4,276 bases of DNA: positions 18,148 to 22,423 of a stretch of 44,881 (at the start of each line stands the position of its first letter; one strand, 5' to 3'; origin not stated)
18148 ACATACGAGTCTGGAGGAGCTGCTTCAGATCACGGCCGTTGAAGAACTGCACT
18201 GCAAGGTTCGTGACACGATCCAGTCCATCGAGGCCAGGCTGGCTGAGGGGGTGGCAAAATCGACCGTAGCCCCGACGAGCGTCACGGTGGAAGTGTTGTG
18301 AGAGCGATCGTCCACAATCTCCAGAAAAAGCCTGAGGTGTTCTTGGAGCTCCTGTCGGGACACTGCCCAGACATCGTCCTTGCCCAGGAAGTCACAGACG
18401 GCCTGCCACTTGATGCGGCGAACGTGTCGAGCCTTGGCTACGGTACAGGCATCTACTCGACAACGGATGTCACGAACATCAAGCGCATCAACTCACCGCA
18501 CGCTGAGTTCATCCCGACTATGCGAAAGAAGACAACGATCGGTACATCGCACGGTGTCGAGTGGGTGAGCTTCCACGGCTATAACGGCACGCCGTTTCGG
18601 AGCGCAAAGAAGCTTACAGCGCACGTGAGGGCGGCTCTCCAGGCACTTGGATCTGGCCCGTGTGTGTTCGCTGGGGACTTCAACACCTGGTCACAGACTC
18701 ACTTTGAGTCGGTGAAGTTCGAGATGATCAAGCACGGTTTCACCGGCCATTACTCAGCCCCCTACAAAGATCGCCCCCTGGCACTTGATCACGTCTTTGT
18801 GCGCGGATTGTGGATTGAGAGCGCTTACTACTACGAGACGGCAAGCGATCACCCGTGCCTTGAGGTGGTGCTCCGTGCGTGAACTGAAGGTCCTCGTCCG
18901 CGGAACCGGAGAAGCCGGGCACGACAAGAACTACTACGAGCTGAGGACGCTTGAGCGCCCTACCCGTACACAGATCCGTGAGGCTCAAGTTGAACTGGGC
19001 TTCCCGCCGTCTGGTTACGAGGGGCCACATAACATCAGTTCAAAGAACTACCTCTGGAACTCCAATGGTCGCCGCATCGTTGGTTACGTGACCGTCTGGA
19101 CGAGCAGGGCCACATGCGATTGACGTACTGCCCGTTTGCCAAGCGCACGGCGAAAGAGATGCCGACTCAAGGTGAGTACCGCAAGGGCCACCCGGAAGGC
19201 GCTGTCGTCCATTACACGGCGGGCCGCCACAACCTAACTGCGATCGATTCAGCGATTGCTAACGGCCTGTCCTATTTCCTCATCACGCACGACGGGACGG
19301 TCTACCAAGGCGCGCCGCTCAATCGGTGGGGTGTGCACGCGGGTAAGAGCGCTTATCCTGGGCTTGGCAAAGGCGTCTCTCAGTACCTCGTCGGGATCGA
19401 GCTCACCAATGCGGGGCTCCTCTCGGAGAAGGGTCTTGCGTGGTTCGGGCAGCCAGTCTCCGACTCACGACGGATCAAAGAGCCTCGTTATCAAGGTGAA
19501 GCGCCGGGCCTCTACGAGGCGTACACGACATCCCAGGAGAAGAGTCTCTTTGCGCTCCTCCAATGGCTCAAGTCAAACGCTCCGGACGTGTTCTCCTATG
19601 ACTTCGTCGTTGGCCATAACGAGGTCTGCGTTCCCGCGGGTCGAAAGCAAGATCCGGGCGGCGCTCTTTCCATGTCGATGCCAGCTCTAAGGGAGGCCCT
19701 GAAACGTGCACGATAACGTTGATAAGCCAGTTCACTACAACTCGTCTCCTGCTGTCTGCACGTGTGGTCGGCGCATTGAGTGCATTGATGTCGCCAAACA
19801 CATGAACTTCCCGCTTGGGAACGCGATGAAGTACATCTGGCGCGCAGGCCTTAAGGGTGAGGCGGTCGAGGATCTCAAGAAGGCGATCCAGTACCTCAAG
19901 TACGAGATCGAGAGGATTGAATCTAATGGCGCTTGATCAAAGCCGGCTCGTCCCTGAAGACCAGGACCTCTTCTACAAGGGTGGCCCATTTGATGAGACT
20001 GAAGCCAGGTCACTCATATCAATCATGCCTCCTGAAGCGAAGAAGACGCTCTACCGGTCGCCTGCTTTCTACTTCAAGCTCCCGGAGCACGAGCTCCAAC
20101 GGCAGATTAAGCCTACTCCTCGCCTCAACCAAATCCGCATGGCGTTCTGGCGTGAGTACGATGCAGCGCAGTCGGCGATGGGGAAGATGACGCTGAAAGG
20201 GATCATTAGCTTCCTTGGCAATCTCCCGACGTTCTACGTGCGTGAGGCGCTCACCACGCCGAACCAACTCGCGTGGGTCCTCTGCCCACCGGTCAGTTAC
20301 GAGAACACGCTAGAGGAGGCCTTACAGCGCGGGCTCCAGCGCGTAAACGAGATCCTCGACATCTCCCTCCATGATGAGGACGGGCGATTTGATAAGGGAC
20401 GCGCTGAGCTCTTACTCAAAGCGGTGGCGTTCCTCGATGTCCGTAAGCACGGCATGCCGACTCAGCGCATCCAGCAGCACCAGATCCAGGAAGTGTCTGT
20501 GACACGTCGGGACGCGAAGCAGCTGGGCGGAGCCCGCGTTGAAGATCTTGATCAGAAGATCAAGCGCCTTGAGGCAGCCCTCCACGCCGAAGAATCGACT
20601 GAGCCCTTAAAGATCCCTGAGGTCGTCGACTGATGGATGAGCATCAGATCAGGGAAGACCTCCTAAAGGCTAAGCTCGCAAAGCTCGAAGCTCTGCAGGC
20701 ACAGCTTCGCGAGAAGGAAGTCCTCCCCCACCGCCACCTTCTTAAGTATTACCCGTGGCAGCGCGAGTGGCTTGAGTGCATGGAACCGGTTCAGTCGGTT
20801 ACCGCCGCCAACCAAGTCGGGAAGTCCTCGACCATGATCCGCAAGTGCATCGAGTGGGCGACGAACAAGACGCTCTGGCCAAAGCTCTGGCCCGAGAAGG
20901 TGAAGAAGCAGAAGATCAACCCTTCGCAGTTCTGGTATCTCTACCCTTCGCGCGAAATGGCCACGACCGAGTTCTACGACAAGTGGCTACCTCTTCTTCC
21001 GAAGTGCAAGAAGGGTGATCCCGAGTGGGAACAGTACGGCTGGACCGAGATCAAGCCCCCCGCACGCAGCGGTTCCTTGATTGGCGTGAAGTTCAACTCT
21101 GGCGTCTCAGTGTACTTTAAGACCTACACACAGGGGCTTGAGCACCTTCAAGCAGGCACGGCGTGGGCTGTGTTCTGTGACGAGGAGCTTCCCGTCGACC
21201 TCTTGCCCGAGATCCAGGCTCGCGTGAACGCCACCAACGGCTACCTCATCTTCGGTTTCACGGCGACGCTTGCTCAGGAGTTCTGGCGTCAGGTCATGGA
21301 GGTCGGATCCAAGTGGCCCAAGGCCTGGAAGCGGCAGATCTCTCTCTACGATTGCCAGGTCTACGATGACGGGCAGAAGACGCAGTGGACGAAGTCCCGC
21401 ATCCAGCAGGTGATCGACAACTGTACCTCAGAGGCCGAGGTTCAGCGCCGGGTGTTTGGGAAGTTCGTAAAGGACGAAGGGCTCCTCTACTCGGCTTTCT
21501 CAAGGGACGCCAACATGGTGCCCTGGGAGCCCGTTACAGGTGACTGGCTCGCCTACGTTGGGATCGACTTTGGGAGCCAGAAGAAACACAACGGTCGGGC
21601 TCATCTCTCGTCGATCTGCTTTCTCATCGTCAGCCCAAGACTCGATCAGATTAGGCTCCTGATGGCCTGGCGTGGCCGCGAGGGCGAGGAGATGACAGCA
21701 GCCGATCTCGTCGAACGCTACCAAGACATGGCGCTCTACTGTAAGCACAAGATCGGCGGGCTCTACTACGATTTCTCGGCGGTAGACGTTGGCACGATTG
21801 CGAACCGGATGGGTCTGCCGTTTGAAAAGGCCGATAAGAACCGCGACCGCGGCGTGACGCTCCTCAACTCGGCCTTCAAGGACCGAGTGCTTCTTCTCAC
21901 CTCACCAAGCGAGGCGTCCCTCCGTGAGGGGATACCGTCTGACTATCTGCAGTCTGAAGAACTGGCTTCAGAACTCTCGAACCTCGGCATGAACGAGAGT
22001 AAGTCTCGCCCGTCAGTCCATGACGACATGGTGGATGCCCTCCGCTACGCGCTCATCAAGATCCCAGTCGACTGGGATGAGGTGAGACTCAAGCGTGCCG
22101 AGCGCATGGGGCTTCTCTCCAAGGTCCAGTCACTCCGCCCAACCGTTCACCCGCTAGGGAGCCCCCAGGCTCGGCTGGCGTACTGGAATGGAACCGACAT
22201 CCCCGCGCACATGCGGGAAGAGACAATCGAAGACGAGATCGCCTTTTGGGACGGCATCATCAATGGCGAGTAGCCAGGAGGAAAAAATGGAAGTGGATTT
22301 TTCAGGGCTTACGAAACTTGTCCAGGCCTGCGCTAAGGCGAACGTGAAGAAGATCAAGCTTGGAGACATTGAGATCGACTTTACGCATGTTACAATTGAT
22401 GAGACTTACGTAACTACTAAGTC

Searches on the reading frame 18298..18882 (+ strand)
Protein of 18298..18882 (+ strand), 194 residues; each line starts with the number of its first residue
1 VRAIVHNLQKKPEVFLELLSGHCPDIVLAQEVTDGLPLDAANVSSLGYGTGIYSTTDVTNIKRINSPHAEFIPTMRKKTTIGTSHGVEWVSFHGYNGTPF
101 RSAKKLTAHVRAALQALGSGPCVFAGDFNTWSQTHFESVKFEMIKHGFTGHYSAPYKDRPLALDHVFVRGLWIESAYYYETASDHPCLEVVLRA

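Call 84: search_protein_families(library=ncbifam, proteins=[window:18298-18882:+], max_evalue=0.01)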
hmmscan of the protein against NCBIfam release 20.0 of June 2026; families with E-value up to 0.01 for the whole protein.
window:18298-18882:+ (194 aa): 4 families
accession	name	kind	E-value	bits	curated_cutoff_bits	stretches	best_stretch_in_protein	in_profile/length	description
NF003840.0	PRK05421.1-2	equivalog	2.4e-12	46.6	163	1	119-192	200-278/282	endonuclease/exonuclease/phosphatase family protein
NF003842.0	PRK05421.1-4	equivalog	3.2e-12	46.4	144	1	47-192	99-255/259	endonuclease/exonuclease/phosphatase family protein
NF003841.0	PRK05421.1-3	equivalog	6.4e-06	25.8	223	1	118-190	180-256/261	endonuclease/exonuclease/phosphatase family protein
NF003839.0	PRK05421.1-1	equivalog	6.5e-05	22.4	260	1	116-190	179-257/266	endonuclease/exonuclease/phosphatase family protein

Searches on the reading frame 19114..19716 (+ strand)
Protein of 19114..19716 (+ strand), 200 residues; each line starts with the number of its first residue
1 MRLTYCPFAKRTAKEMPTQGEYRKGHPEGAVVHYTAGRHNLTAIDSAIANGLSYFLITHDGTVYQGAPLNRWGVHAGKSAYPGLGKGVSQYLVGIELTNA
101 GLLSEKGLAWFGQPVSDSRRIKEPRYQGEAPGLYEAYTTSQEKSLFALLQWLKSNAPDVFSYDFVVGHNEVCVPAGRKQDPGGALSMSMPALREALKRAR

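Call 84: search_protein_families(library=ncbifam, proteins=[window:19114-19716:+], max_evalue=0.01)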
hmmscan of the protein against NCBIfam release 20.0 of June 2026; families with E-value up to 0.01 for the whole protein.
window:19114-19716:+ (200 aa): 1 family
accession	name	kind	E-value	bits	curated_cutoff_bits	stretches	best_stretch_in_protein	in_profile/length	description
NF008758.0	PRK11789.1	equivalog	3.2e-09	36.4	143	2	53-98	78-122/190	1,6-anhydro-N-acetylmuramyl-L-alanine amidase AmpD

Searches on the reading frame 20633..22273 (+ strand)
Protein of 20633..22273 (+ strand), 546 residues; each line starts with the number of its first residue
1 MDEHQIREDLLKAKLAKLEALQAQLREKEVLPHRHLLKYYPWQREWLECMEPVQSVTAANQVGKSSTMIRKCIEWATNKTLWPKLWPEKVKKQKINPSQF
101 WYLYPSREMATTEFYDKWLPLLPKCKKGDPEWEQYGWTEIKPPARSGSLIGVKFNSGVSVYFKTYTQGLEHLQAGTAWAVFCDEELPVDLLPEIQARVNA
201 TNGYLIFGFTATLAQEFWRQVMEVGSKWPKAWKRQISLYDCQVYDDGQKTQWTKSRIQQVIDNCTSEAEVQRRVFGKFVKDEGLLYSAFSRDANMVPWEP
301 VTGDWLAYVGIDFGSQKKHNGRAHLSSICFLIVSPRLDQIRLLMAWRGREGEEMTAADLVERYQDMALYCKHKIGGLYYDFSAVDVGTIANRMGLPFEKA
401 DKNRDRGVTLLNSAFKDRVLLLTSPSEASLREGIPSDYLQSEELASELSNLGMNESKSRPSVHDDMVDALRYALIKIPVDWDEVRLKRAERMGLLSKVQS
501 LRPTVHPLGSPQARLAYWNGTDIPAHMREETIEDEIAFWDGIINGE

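Call 17: search_protein_families(library=phrogs, proteins=[window:20633-22273:+], max_evalue=0.01)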
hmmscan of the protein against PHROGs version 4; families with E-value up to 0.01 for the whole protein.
window:20633-22273:+ (546 aa): 2 families
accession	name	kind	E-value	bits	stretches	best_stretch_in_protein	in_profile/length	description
phrog_2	-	head and packaging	7.5e-19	68.9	1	33-480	261-595/807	terminase large subunit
phrog_10250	-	head and packaging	1.3e-05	26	1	270-476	10-214/228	terminase large subunit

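Call 29: find_related_loci(query=window:20633-22273:+, collection=viral_contigs, flank=10000)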
Query window:20633-22273:+ (546 aa) in viral_contigs; peptide patterns used: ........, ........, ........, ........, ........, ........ (x = any residue, [..] = any of these).
1 stretches matched a pattern, but none encodes a relative of the query by tblastn (E <= 1e-3).
